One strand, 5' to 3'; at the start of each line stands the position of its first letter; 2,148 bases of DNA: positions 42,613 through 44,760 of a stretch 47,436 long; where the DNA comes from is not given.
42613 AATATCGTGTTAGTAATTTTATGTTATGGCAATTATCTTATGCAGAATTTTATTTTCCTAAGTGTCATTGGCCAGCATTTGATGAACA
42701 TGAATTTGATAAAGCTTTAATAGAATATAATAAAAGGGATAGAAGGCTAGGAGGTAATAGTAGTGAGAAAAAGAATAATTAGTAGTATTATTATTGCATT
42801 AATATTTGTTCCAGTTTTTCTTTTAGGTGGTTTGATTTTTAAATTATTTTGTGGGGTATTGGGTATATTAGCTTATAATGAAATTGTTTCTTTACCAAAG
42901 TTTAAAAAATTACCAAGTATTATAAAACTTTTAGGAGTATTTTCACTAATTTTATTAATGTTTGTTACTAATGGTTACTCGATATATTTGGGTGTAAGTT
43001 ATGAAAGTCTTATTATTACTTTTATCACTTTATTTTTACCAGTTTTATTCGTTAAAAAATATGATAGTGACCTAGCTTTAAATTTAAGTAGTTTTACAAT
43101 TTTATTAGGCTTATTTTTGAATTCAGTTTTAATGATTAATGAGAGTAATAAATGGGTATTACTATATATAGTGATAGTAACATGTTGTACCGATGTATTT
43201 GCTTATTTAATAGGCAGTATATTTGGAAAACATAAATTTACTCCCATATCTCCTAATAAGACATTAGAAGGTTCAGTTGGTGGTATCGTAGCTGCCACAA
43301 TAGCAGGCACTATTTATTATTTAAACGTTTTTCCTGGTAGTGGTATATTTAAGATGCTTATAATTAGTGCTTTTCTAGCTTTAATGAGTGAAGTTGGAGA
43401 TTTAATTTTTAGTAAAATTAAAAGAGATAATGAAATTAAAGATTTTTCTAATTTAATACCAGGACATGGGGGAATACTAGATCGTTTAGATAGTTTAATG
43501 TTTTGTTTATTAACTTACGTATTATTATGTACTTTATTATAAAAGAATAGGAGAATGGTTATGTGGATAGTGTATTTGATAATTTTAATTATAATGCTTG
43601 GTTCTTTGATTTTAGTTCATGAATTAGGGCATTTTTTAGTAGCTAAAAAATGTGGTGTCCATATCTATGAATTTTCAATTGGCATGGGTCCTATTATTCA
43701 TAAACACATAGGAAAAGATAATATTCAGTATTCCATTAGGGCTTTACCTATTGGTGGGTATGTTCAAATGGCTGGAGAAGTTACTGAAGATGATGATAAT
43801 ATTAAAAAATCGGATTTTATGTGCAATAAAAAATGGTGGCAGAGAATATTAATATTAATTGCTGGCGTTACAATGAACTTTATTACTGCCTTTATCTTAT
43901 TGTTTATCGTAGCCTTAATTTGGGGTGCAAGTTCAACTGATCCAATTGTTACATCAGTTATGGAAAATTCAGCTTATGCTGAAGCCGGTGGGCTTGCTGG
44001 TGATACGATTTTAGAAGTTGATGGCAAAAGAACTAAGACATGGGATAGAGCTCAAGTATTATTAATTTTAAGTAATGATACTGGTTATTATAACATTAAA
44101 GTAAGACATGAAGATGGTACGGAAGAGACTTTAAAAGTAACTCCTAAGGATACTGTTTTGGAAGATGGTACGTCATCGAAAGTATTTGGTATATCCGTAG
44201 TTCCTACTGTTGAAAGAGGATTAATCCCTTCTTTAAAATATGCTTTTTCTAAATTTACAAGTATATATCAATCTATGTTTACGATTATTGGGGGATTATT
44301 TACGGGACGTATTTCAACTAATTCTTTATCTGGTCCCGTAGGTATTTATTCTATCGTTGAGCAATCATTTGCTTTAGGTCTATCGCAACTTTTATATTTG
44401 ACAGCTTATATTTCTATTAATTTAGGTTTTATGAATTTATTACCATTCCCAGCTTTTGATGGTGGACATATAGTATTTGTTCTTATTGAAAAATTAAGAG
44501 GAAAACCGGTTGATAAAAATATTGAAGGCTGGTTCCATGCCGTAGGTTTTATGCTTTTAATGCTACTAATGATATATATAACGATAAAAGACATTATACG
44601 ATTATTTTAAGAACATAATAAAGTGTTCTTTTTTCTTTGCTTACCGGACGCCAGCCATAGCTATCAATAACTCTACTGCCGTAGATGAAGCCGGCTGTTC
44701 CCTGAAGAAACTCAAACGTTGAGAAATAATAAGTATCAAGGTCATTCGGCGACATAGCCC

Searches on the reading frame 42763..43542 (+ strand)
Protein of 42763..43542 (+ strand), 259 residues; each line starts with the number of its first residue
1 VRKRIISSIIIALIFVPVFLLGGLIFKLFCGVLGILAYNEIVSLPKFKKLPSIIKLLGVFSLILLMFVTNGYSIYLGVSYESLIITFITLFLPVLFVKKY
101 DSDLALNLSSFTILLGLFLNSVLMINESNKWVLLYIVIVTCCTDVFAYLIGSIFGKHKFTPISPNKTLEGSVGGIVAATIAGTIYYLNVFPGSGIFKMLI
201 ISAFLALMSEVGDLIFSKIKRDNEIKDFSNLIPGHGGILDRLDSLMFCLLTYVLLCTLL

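Call 99: search_protein_families(library=pfam, proteins=[window:42763-43542:+], max_evalue=0.00001)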
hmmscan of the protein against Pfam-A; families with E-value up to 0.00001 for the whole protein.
window:42763-43542:+ (259 aa): 1 family
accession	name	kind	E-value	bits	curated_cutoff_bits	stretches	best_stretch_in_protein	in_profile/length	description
PF01148.25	CTP_transf_1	-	7.4e-55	187.1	24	1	3-258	2-263/264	Cytidylyltransferase family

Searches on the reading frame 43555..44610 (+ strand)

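Call 99: search_protein_families(library=pfam, proteins=[window:43555-44610:+], max_evalue=0.00001)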
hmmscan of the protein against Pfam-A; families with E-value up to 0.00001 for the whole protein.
window:43555-44610:+ (351 aa): 1 family
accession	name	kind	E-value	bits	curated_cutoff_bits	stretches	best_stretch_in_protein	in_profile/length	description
PF02163.28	Peptidase_M50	-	7e-66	222.2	27.2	1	11-338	2-221/221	Peptidase family M50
